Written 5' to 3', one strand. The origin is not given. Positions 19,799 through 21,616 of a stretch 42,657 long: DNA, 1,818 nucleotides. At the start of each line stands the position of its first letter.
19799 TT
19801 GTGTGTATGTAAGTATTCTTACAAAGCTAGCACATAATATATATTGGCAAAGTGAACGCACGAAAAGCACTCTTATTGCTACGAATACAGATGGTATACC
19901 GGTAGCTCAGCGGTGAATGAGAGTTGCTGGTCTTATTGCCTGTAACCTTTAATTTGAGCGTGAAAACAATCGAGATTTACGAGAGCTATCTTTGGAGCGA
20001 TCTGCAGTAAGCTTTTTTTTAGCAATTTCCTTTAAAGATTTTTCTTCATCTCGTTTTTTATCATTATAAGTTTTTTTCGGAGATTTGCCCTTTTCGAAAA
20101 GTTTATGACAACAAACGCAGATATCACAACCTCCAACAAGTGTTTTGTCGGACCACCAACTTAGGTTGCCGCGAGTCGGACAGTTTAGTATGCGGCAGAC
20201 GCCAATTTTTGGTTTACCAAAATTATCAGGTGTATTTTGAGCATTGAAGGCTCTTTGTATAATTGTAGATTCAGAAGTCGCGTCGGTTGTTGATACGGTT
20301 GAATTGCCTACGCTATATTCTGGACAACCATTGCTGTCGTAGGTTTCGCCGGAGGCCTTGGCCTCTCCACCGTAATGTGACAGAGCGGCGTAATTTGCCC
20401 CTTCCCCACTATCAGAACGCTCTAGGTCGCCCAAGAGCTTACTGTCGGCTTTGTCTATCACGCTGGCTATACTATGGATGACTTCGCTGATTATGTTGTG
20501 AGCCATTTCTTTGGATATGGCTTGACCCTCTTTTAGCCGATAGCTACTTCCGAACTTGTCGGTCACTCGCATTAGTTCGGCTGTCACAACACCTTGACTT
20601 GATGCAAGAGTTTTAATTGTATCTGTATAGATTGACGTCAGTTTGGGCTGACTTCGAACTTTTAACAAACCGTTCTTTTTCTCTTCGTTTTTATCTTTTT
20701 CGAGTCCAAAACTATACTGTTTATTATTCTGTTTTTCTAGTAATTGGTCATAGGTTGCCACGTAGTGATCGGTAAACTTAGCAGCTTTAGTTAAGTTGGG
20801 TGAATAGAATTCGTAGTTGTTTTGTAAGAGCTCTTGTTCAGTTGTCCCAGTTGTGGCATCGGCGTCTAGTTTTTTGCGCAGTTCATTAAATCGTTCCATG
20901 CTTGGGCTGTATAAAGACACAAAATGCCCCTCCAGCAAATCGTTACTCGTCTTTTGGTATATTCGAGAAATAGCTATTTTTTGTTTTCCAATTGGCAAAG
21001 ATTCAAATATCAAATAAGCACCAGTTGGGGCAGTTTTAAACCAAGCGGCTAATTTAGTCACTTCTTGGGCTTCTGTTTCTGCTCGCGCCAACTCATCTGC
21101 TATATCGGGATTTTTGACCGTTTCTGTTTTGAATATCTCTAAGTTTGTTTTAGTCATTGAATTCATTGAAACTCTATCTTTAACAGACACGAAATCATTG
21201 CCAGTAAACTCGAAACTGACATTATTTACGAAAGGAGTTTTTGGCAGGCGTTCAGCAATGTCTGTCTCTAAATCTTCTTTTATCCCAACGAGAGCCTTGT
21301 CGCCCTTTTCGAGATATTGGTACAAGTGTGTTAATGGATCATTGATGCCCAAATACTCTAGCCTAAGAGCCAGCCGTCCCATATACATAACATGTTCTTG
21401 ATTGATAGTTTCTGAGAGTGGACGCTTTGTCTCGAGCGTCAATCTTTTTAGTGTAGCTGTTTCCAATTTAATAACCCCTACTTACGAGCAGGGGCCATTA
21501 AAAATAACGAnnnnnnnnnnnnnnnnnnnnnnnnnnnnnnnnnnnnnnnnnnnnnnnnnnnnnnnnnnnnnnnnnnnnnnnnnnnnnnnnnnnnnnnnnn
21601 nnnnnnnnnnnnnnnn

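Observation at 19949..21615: Compact cobalamin-riboswitch-like leader controlling an orphan zinc-ribbon protein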

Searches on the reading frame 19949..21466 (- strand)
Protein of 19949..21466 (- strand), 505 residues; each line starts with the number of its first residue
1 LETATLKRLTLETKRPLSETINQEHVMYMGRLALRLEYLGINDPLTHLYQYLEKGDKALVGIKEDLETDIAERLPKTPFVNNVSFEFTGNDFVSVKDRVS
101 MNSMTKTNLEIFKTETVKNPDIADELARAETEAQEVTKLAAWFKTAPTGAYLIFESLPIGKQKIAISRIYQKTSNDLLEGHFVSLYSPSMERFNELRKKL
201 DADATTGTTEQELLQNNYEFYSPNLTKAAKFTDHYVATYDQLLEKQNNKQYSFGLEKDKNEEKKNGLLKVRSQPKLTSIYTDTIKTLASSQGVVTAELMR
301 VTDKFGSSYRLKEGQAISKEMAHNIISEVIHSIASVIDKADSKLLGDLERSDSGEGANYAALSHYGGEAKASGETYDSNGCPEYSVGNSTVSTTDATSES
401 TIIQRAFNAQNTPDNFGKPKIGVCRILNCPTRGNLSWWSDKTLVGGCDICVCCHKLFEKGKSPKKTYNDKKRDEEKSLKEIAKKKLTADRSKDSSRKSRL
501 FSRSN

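Call 4: search_protein_families(library=pfam, proteins=[window:19949-21466:-], max_evalue=0.1)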
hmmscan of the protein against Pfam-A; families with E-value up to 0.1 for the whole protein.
window:19949-21466:- (505 aa): 0 families

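Call 5: search_protein_families(library=ncbifam, proteins=[window:19949-21466:-], max_evalue=0.1)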
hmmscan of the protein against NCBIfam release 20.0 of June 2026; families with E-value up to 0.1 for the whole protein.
window:19949-21466:- (505 aa): 1 family
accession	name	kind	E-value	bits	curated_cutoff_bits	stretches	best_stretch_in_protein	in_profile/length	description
NF008086.0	PRK10824.1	equivalog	0.046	13.6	205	0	427-474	66-111/115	Grx4 family monothiol glutaredoxin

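Call 7: find_homologous_proteins(query=window:19949-21466:-, max_evalue=0.001)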
Query window:19949-21466:- (505 aa): 95 proteins with E <= 0.001 among 8000 candidates.
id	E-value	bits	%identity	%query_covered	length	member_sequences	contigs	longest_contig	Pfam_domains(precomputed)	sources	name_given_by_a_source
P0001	0.0e+0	1124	100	100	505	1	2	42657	-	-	-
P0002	2.2e-271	919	82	99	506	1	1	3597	-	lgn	-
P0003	5.6e-250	848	75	99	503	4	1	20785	-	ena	-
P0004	9.7e-241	818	74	97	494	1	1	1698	-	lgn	-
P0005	1.0e-240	818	72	99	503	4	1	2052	-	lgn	-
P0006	1.1e-240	818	74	97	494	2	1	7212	-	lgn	-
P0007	1.0e-239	815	74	97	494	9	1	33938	-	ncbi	-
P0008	2.3e-235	800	71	99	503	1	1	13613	-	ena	-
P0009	3.9e-209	714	65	98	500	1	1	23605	-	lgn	-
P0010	2.0e-205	701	70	88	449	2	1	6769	-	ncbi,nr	ncbi:hypothetical protein H7X68_04005, partial [Candidatus Saccharibacteria bacterium]|nr:hypothetic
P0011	5.0e-202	690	66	91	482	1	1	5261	-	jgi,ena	-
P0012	2.9e-201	688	66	95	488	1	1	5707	-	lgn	-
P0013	6.7e-200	683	63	97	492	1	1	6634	-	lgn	-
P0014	4.6e-194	664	64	93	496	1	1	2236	-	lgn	-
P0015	1.9e-193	662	62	94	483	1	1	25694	-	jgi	jgi:hypothetical protein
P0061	7.1e-136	472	47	95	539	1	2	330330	-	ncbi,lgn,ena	-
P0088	9.1e-100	353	43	90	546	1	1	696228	-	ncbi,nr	ncbi:MAG: hypothetical protein NTV39_03275 [Candidatus Saccharibacteria bacterium]|nr:hypothetical p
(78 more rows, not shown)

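Call 8: search_solved_structures(query=window:19949-21466:-, max_evalue=1)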
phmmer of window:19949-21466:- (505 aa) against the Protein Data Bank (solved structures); distinct sequences matched with E-value up to 1: 0.

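Call 10: find_related_loci(query=A1, collection=genome_contigs, flank=4000)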
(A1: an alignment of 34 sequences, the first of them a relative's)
Query A1 (505 aa) in genome_contigs; peptide patterns used: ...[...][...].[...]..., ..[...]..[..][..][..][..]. (x = any residue, [..] = any of these).
69 stretches matched a pattern; 15 encode a relative of the query (tblastn E <= 1e-3); 14 distinct loci.
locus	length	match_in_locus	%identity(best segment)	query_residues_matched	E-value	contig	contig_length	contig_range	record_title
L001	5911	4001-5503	73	1-501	0e+0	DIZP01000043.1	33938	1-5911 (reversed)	MAG TPA_asm: bacterium UBA6025 isolate UBA6025 UBA6025_contig_241, whole genome shotgun sequence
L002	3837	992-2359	61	12-467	0e+0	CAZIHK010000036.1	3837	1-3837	MAG TPA_asm: uncultured Candidatus Saccharibacteria bacterium isolate binchicken_co18_546 genome assembly, contig: k141_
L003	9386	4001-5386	54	11-471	2e-171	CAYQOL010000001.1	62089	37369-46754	MAG TPA_asm: uncultured Candidatus Saccharimonas sp. isolate SRP192927_co1_980 genome assembly, contig: NODE_572_length_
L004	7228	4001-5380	54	6-463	2e-163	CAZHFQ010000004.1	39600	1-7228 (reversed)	MAG TPA_asm: uncultured Candidatus Saccharimonas sp. isolate SRP178699_co2_144 genome assembly, contig: NODE_382_length_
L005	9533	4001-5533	49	6-497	5e-158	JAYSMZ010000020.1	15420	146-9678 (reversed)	MAG: bacterium isolate GFS_10842 GFS_10842_19, whole genome shotgun sequence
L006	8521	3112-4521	48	10-479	2e-144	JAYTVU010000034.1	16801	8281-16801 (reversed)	MAG: bacterium isolate GFS_5742 GFS_5742_33, whole genome shotgun sequence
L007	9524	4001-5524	47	6-497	1e-150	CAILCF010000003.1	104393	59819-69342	uncultured bacterium isolate AM-lipid-01-D7_bin-1717 genome assembly, contig: bin-1717:3/5, whole genome shotgun sequenc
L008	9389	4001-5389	46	22-477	3e-134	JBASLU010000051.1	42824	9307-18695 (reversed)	MAG: Candidatus Saccharimonadales bacterium isolate MFD12109_ilm_asm_bin39 k127_225848, whole genome shotgun sequence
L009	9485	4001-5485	44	7-499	5e-132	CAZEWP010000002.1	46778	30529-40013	MAG TPA_asm: uncultured Candidatus Saccharimonas sp. isolate binchicken_co39_254 genome assembly, contig: NODE_1766_leng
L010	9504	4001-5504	72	1-501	0e+0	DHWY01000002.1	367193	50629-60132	MAG TPA_asm: Candidatus Saccharibacteria bacterium UBA5170 UBA5170_contig_1, whole genome shotgun sequence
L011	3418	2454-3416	54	37-360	5e-108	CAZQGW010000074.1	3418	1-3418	MAG TPA_asm: uncultured Candidatus Saccharimonas sp. isolate binchicken_co3_592 genome assembly, contig: NODE_94393_leng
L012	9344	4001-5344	43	29-480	6e-107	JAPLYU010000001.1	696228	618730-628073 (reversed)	MAG: Candidatus Saccharibacteria bacterium isolate LacPavin_0818_WC45_MAG_42_11 LacPavin_0818_WC45_scaffold_66275, whole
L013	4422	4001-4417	55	23-160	1e-45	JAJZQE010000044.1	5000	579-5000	MAG: bacterium isolate SKS1.bin36 NODE_29850_length_5000_cov_2.995075, whole genome shotgun sequence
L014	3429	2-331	41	360-474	3e-22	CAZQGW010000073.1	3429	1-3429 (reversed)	MAG TPA_asm: uncultured Candidatus Saccharimonas sp. isolate binchicken_co3_592 genome assembly, contig: NODE_93970_leng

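Call 13: find_related_loci(query=A1, collection=metagenome_contigs, flank=3000)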
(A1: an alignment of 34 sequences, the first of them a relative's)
Query A1 (505 aa) in metagenome_contigs; peptide patterns used: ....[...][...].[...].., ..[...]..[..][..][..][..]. (x = any residue, [..] = any of these).
164 stretches matched a pattern; 14 encode a relative of the query (tblastn E <= 1e-3); 14 distinct loci.
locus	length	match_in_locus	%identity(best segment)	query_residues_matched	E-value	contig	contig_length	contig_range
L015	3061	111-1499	66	6-467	0e+0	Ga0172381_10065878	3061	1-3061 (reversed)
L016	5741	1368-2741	58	26-480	1e-177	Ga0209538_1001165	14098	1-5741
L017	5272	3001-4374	58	26-480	6e-178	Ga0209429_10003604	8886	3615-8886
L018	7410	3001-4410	53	10-480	6e-173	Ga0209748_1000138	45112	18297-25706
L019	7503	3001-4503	50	13-505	1e-166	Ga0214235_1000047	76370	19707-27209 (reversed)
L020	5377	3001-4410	45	6-487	4e-144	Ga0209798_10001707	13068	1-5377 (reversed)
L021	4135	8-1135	57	108-480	1e-139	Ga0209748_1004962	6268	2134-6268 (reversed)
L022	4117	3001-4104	57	26-392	5e-136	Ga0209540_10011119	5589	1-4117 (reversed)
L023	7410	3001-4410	43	4-471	2e-129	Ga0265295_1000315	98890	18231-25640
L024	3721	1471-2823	45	11-467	4e-128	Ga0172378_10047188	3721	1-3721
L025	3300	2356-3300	54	37-354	4e-107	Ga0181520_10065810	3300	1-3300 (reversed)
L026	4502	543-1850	42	29-467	6e-101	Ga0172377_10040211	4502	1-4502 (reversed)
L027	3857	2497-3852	37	9-461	8e-88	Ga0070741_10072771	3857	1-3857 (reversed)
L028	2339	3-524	43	324-497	9e-43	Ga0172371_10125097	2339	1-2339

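Call 22: predict_structure(alignment_id=A1)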
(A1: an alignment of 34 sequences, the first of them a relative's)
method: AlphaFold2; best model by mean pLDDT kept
length: 505 residues; sequences in the alignment: 34
mean_pLDDT: 80.9   pTM: 0.66
mean pLDDT of the five models: 80.9, 80.1, 77.0, 76.8, 76.1
residues with pLDDT >= 90: 198; 70-90: 217; 50-70: 40; < 50: 50
segments of 3 or more residues with pLDDT < 50: 1-38, 387-397
pLDDT, mean of each block of 10 residues (from residue 1): 29 32 40 44 82 85 90 92 93 84 85 79 88 94 97 92 92 97 94 95 89 93 94 96 92 82 82 94 92 87 83 82 90 94 90 77 90 85 53 38 56 74 82 66 83 87 88 87 84 76 62
secondary structure, 60 per line:
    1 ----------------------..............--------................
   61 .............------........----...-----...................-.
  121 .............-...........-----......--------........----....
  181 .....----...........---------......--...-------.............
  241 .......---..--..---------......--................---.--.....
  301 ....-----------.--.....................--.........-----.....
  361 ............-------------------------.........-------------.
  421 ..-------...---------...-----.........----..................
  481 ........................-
elements in order: H23-36 H45-73 E80-87 E92-94 H101-118 H120-133 H135-145 E151-156 E165-172 E177-185 H190-200 H210-215 E218-220 H228-247 H266-271 H274-289 H296-304 H319-339 H342-350 H356-372 H398-406 E420-422 E442-444 H451-458 H463-504

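Call 25: search_protein_representatives(alignment_id=A1)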
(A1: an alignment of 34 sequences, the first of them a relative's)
Query: 34 sequences, 514 profile positions. Proteins with E-value up to 0.001 (for the whole library): 159; up to 1e-10: 64; up to 1e-30: 42. The best 150 are listed.
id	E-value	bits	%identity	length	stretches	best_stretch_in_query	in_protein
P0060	2.4e-204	696.3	-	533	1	12-510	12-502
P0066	4.2e-190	649.3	-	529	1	7-501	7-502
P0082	2.8e-188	643.3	-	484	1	20-478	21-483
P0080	7.0e-186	635.4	-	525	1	23-508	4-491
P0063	2.1e-176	604.1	-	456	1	12-469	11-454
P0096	1.2e-171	588.5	-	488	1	29-503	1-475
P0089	1.8e-166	571.3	-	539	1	15-507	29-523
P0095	1.7e-161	554.9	-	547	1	10-512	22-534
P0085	2.3e-158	544.6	-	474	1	6-478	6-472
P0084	1.1e-154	532.4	-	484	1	19-491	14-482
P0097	1.0e-152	525.9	-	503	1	6-479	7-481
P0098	1.1e-152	525.9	-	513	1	9-487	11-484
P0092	4.1e-146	504.1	-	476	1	19-490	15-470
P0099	5.7e-145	500.4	-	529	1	21-482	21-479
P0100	2.0e-139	482.1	-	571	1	28-508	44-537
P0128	6.0e-28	114.3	-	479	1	35-471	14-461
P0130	2.8e-20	89.0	-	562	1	26-469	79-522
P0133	2.6e-16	75.9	-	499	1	18-400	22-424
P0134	2.8e-16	75.8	-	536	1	38-470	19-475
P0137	5.8e-15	71.4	-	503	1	42-466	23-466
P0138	1.0e-13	67.3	-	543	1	27-390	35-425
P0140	2.1e-12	63.0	-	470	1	41-404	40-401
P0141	5.0e-12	61.8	-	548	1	35-434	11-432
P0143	6.6e-11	58.1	-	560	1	393-503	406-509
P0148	2.6e-10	56.1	-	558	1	412-497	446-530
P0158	1.5e-08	50.3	-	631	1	322-490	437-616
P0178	1.2e-06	44.0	-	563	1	13-424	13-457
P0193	6.3e-06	41.6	-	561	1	42-501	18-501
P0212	4.8e-05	38.7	-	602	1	287-494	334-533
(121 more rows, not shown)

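Call 26: search_protein_families(library=pfam, proteins=[P0128, P0130, P0134, P0137, P0141, P0143, P0148, P0158, P0193, P0212], max_evalue=0.01)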
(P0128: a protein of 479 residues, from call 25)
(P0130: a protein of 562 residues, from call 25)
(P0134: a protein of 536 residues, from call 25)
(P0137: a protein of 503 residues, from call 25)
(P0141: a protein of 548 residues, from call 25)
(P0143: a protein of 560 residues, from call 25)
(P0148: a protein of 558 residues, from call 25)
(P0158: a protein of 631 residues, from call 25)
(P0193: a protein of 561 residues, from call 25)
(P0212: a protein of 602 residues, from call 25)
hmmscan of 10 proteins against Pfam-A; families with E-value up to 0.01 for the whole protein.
P0128 (479 aa): 0 families

P0130 (562 aa): 0 families

P0134 (536 aa): 0 families

P0137 (503 aa): 0 families

P0141 (548 aa): 0 families

P0143 (560 aa): 0 families

P0148 (558 aa): 1 family
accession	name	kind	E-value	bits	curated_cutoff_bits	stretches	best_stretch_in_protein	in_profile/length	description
PF18856.6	baeRF_family12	-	0.0041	18.2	27.7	0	323-378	67-120/138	Bacterial archaeo-eukaryotic release factor family 12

P0158 (631 aa): 0 families

P0193 (561 aa): 0 families

P0212 (602 aa): 0 families

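Call 27: fold_search(model_id=the predicted structure, library=pdb)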
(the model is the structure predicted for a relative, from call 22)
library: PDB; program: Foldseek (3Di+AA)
matches with E <= 10: 560; with E <= 0.001: 0
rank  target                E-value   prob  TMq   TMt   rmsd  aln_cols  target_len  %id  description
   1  9r2r_B                1.4e-01  0.16  0.09  0.24  15.3       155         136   14  De novo designed M7 protein fold (released 2025-05-14)
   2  9t0n                  1.7e-01  0.08  0.11  0.16  21.5       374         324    9  Crystal structure of TagF (ACIAD2683) from Acinetobacter baylyi ADP1 (released 2025-11-12)
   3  9lrq_A                1.8e-01  0.06  0.10  0.12  20.2       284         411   11  Indole monooxygenase from Acinetobacter baumannii (released 2025-12-10)
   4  8dzg_A                2.9e-01  0.21  0.11  0.13  11.3       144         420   12  Cryo-EM structure of bundle-forming pilus extension ATPase from E.coli in the presence of ADP (released 2022-10-26)
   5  3b13_A                3.0e-01  0.04  0.10  0.11  25.7       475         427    8  Crystal structure of the DHR-2 domain of DOCK2 in complex with Rac1 (T17N mutant) (released 2012-03-14)
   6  3kyq                  3.5e-01  0.12  0.10  0.21  16.1       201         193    9  Lipid-induced Conformational Switch Controls Fusion Activity of Longin Domain SNARE Ykt6 (released 2010-03-02)
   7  1zvu                  3.9e-01  0.05  0.09  0.07  29.0       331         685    8  Structure of the full-length E. coli ParC subunit (released 2005-07-05)
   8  3ezk_A                4.1e-01  0.13  0.10  0.10  18.3       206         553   12  Bacteriophage T4 gp17 motor assembly based on crystal structures and cryo-EM reconstructions (released 2009-01-13)
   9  8dze_A                4.8e-01  0.16  0.11  0.13  12.2       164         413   10  Cryo-EM structure of bundle-forming pilus extension ATPase from E. coli in the presence of AMP-PNP (class-1) (released 2022-10-26)
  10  2ioq_A                6.5e-01  0.02  0.07  0.07  19.4       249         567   10  Crystal Structure of full-length HTPG, the Escherichia coli HSP90 (released 2006-11-21)
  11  5tsh_E                6.8e-01  0.13  0.12  0.14  12.0       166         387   11  PilB from Geobacter metallireducens bound to AMP-PNP (released 2017-05-17)
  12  7d3e_B                7.2e-01  0.07  0.13  0.19  16.0       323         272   10  Cryo-EM structure of human DUOX1-DUOXA1 in low-calcium state (released 2020-12-09)
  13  5n9j_Y                7.2e-01  0.03  0.08  0.14  16.3       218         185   11  Core Mediator of transcriptional regulation (released 2017-05-17)
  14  8wvb_A                7.9e-01  0.05  0.12  0.12  17.6       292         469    8  Crystal structure of Lsd18 mutant S195M (released 2023-12-13)
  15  2yin_B                7.9e-01  0.04  0.09  0.10  21.3       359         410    7  STRUCTURE OF THE COMPLEX BETWEEN Dock2 AND Rac1. (released 2011-05-25)
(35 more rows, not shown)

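Call 28: find_encoding_contigs(protein=P0061, flank=8000, max_places=2)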
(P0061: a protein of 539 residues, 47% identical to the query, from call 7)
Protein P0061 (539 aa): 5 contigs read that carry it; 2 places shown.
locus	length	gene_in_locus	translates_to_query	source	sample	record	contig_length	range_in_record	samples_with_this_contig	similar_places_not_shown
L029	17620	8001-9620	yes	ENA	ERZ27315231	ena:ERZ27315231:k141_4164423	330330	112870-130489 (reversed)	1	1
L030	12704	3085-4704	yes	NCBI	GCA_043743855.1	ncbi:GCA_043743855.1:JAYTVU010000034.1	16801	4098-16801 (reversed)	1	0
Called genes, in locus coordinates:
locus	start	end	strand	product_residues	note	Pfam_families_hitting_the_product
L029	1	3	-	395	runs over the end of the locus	PF01555:N6_N4_Mtase (weak), PF01170:UPF0020 (weak), PF13649:Methyltransf_25 (weak), PF13847:Methyltransf_31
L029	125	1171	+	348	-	PF03706:LPG_synthase_TM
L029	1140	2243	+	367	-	PF13742:tRNA_anti_2, PF01336:tRNA_anti-codon (weak), PF02601:Exonuc_VII_L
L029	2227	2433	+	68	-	-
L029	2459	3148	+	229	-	-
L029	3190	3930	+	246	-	PF02518:HATPase_c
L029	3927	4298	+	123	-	PF00072:Response_reg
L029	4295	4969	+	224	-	PF11967:RecO_N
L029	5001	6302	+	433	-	PF00587:tRNA-synt_2b, PF03129:HGTP_anticodon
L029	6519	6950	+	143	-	PF00075:RNase_H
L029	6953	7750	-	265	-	PF00535:Glycos_transf_2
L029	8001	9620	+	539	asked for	-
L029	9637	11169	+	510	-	PF05970:PIF1, PF13245:AAA_19, PF13604:AAA_30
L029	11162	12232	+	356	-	PF01933:CofD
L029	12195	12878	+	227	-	-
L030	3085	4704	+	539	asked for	-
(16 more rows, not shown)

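Call 29: find_encoding_contigs(protein=P0088, flank=8000, max_places=2)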
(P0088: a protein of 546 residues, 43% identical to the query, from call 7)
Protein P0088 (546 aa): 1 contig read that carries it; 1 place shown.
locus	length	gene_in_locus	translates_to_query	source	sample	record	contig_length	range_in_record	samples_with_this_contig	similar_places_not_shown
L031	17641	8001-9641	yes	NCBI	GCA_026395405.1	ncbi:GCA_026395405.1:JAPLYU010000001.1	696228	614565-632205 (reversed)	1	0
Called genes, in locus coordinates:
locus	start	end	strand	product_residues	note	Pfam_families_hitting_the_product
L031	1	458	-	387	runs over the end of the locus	PF01555:N6_N4_Mtase (weak), PF01170:UPF0020, PF13847:Methyltransf_31, PF13649:Methyltransf_25 (weak)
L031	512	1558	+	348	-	PF03706:LPG_synthase_TM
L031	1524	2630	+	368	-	PF13742:tRNA_anti_2, PF01336:tRNA_anti-codon (weak), PF02601:Exonuc_VII_L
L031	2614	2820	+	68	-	PF02609:Exonuc_VII_S (weak)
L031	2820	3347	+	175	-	-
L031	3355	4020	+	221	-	-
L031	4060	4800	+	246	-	PF02518:HATPase_c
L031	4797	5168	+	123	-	PF00072:Response_reg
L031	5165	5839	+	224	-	PF11967:RecO_N, PF02565:RecO_C (weak)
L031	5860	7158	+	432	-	PF00587:tRNA-synt_2b, PF03129:HGTP_anticodon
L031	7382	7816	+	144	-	PF00075:RNase_H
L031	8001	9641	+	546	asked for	-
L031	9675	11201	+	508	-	PF05970:PIF1, PF13245:AAA_19, PF13401:AAA_22 (weak), PF13604:AAA_30, PF21530:Pif1_2B_dom (weak)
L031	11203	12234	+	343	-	PF01933:CofD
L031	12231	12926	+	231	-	-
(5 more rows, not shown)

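Call 31: search_protein_families(library=pfam, alignment_id=A1, max_evalue=1)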
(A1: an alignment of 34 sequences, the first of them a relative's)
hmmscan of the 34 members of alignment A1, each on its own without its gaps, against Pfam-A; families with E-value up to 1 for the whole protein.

A. member 1, P0001 (505 aa): 0 families

B. families by the number of members that match (of 34 scanned): 21 families
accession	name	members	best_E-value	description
PF00034.26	Cytochrom_C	5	0.0039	Cytochrome c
PF04760.21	IF2_N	1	0.0079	Translation initiation factor IF-2, N-terminal region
PF01028.25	Topoisom_I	1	0.013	Eukaryotic DNA topoisomerase I, catalytic core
PF17034.11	zinc_ribbon_16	1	0.016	Zinc-ribbon like family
PF06337.17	DUSP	1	0.055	DUSP domain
PF19110.5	DUF5797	1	0.078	Family of unknown function (DUF5797)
PF24745.1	DUF7693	1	0.098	Domain of unknown function (DUF7693)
PF13364.12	BetaGal_ABD2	1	0.12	Beta-galactosidase second all-beta domain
PF08295.17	Sin3_corepress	1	0.12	Sin3 family co-repressor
PF06833.16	MdcE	1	0.13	Malonate decarboxylase gamma subunit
PF05455.17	GvpH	1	0.14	GvpH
PF16916.11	ZT_dimer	1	0.14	Dimerisation domain of Zinc Transporter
PF04032.22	Rpr2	1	0.15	RNAse P Rpr2/Rpp21/SNM1 subunit domain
PF08696.17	Dna2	1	0.16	DNA replication factor Dna2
PF00350.29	Dynamin_N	1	0.16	Dynamin family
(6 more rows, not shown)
